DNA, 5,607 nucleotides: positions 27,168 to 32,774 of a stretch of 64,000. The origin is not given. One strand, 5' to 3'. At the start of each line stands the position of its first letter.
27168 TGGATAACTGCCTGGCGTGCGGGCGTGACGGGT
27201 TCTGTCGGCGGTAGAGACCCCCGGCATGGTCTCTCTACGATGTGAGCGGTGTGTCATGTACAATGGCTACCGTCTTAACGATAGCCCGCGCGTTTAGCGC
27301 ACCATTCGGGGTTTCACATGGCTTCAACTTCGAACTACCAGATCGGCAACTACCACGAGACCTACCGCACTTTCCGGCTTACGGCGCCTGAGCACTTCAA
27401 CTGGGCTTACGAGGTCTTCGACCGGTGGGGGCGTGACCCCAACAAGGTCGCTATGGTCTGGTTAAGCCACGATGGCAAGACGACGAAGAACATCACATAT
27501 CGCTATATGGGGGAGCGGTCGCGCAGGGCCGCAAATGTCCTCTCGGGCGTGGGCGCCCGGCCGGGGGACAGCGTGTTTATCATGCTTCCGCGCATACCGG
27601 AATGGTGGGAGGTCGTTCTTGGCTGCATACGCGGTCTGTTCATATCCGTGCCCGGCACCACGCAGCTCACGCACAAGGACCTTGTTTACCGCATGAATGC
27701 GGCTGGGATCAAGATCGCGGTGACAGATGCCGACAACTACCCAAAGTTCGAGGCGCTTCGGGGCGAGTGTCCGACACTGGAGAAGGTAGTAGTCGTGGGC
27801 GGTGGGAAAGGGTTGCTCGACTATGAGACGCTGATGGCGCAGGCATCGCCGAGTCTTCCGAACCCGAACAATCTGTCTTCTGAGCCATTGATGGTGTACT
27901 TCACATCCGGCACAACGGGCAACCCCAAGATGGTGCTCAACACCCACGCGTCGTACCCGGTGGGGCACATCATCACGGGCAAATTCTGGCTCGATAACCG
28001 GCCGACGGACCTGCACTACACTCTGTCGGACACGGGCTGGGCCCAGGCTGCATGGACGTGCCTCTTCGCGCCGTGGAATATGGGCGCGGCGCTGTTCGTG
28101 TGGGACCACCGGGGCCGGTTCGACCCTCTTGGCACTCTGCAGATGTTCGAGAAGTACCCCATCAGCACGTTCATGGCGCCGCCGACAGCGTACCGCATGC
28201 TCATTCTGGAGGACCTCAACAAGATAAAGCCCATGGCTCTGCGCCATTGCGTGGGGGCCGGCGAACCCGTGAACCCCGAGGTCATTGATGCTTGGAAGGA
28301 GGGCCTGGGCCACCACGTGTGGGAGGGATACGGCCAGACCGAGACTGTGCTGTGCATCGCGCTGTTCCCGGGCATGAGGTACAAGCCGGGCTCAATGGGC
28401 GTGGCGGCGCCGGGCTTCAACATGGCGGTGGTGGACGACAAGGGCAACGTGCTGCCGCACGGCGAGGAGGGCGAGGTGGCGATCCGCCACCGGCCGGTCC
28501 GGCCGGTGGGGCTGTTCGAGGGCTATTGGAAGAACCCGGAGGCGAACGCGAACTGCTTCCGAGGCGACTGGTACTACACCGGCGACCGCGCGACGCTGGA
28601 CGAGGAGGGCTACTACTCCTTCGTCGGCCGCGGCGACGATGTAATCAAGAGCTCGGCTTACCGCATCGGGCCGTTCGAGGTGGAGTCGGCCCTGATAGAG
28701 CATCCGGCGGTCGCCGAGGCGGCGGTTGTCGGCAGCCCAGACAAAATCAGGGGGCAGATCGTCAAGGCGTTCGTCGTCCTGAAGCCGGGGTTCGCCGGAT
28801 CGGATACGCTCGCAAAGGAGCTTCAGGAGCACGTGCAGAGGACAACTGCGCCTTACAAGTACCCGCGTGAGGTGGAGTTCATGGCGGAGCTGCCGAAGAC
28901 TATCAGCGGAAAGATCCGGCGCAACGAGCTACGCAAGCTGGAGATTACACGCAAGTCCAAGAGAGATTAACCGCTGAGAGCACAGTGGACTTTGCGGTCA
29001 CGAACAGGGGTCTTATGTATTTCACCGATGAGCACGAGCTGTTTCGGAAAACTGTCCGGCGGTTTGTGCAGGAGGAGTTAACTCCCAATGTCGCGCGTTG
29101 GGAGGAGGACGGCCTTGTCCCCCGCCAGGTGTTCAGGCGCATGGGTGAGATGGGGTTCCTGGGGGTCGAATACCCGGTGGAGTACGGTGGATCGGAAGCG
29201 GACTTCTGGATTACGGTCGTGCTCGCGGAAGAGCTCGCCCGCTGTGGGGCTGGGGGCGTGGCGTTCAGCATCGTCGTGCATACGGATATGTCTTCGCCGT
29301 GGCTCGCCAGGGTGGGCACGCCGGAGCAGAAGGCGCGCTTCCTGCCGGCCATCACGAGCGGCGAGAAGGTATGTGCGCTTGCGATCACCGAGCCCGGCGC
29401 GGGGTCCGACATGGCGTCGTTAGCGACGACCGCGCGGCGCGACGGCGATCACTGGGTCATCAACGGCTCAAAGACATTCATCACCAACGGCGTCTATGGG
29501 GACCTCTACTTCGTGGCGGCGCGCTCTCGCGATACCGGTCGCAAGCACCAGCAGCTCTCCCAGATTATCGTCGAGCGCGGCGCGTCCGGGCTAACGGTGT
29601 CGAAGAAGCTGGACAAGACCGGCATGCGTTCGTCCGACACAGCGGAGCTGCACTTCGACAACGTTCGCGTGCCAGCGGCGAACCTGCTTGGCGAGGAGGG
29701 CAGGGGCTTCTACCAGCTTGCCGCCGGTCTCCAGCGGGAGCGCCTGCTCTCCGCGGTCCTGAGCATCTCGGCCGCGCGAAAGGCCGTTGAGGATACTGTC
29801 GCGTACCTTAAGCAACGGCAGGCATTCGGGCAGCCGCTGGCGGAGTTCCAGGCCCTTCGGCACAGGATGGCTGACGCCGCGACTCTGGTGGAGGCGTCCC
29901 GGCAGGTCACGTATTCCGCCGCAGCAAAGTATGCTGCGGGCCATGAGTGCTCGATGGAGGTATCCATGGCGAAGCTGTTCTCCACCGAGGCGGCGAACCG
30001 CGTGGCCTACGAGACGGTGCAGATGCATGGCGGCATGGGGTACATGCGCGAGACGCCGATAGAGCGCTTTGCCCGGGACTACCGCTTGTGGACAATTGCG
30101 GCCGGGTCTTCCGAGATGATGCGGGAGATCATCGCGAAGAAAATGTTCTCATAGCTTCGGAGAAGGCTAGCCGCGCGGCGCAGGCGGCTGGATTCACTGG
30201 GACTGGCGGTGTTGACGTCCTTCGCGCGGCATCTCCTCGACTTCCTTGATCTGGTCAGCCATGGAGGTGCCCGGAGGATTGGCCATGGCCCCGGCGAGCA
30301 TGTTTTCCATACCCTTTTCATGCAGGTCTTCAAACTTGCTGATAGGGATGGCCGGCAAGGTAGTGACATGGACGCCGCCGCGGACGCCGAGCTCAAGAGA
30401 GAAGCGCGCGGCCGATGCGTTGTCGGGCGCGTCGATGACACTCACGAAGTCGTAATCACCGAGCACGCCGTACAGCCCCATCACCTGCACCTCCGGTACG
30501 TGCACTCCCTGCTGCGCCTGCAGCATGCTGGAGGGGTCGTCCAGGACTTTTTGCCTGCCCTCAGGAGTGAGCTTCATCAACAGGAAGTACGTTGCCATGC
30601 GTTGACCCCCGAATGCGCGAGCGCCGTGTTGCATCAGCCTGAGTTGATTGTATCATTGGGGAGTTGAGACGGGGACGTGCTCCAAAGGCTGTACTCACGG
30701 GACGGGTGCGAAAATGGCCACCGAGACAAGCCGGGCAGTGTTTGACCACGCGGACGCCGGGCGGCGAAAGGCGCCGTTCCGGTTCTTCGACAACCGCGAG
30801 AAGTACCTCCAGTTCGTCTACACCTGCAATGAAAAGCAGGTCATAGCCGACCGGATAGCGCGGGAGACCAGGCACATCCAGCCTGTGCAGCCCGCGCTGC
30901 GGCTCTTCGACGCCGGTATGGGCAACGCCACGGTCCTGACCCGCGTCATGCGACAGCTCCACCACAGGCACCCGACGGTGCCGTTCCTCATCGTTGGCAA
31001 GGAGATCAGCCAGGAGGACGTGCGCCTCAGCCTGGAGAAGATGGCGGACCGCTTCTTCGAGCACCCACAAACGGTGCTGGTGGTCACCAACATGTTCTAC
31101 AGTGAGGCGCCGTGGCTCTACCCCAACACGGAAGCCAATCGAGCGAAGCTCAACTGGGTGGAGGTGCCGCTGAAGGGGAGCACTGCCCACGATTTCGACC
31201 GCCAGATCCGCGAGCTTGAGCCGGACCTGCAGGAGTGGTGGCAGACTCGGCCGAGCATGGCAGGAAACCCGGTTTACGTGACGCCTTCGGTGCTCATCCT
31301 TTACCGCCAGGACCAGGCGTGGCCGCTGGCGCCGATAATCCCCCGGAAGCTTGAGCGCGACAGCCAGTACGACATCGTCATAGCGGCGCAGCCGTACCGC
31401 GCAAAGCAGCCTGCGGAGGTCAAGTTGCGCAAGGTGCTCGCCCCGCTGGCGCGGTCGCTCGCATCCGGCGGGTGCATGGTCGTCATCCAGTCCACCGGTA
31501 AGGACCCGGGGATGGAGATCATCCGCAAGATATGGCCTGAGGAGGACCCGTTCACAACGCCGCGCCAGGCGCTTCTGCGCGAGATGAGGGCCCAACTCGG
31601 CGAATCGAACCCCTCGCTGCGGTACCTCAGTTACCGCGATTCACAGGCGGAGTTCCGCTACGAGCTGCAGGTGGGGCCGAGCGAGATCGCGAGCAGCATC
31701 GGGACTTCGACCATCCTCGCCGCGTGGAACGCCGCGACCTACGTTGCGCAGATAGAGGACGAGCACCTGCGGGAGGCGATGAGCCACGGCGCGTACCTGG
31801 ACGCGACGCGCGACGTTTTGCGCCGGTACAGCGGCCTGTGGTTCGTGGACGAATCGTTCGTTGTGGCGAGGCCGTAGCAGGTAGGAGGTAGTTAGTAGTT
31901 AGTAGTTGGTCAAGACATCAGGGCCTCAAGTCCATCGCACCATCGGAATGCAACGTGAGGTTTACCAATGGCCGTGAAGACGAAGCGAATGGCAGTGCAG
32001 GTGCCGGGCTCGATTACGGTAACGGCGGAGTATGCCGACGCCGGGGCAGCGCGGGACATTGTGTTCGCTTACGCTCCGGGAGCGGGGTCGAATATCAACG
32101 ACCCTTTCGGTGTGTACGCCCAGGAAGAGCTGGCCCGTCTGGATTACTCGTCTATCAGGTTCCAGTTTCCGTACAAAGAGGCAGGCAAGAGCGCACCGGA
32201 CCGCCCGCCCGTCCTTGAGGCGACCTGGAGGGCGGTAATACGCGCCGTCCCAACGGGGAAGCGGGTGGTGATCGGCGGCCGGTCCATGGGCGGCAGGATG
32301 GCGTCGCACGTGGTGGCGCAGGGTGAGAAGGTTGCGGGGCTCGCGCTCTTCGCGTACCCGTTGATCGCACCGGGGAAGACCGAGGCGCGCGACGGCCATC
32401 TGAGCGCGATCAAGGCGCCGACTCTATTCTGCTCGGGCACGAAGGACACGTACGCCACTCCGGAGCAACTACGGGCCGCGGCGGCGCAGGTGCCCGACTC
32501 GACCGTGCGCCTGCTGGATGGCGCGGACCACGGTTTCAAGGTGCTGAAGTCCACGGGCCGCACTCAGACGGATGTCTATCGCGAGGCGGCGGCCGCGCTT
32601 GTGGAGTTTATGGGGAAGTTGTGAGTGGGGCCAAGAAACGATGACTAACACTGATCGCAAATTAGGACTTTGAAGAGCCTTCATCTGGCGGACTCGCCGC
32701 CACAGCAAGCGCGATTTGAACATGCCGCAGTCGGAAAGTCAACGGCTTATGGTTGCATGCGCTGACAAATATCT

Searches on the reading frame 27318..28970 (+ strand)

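Call 57: search_protein_families(library=pfam, proteins=[window:27318-28970:+], max_evalue=0.0001)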
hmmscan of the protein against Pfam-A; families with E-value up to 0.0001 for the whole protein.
window:27318-28970:+ (550 aa): 2 families
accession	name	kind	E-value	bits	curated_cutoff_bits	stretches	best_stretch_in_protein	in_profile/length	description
PF00501.34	AMP-binding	-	7.1e-64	216.4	29.9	1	36-404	4-384/384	AMP-binding enzyme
PF13193.12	AMP-binding_C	-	5e-28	98.3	24.5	1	454-532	1-76/76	AMP-binding enzyme C-terminal domain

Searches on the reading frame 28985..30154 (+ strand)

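Call 57: search_protein_families(library=pfam, proteins=[window:28985-30154:+], max_evalue=0.0001)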
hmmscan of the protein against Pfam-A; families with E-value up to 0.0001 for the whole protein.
window:28985-30154:+ (389 aa): 4 families
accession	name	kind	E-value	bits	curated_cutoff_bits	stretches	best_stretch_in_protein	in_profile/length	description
PF00441.29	Acyl-CoA_dh_1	-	1.6e-45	155.3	22.4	1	239-387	1-149/150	Acyl-CoA dehydrogenase, C-terminal domain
PF02771.21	Acyl-CoA_dh_N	-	4e-37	127.5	22.9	1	14-127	1-113/113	Acyl-CoA dehydrogenase, N-terminal domain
PF02770.24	Acyl-CoA_dh_M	-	1.7e-28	99.1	33.3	1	131-227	1-97/97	Acyl-CoA dehydrogenase, middle domain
PF08028.16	Acyl-CoA_dh_2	-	3.7e-16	60.1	22.7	1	257-368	4-125/134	Acyl-CoA dehydrogenase, C-terminal domain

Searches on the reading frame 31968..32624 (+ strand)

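Call 57: search_protein_families(library=pfam, proteins=[window:31968-32624:+], max_evalue=0.0001)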
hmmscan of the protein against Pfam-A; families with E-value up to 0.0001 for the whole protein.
window:31968-32624:+ (218 aa): 5 families
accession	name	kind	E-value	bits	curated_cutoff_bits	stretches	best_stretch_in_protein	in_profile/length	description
PF20408.4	Abhydrolase_11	-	9.7e-43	146.6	27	1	32-215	4-192/193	Alpha/beta hydrolase domain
PF12695.13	Abhydrolase_5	-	7e-09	36.1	27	1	89-188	48-140/164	Alpha/beta hydrolase family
PF01738.24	DLH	-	1.4e-07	31.8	21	1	92-210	89-203/217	Dienelactone hydrolase family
PF12146.15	Hydrolase_4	-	1.9e-06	27.8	27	0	145-189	187-233/239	Serine aminopeptidase, S33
PF00561.26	Abhydrolase_1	-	8.4e-05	22.8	25.8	0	145-189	195-239/245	alpha/beta hydrolase fold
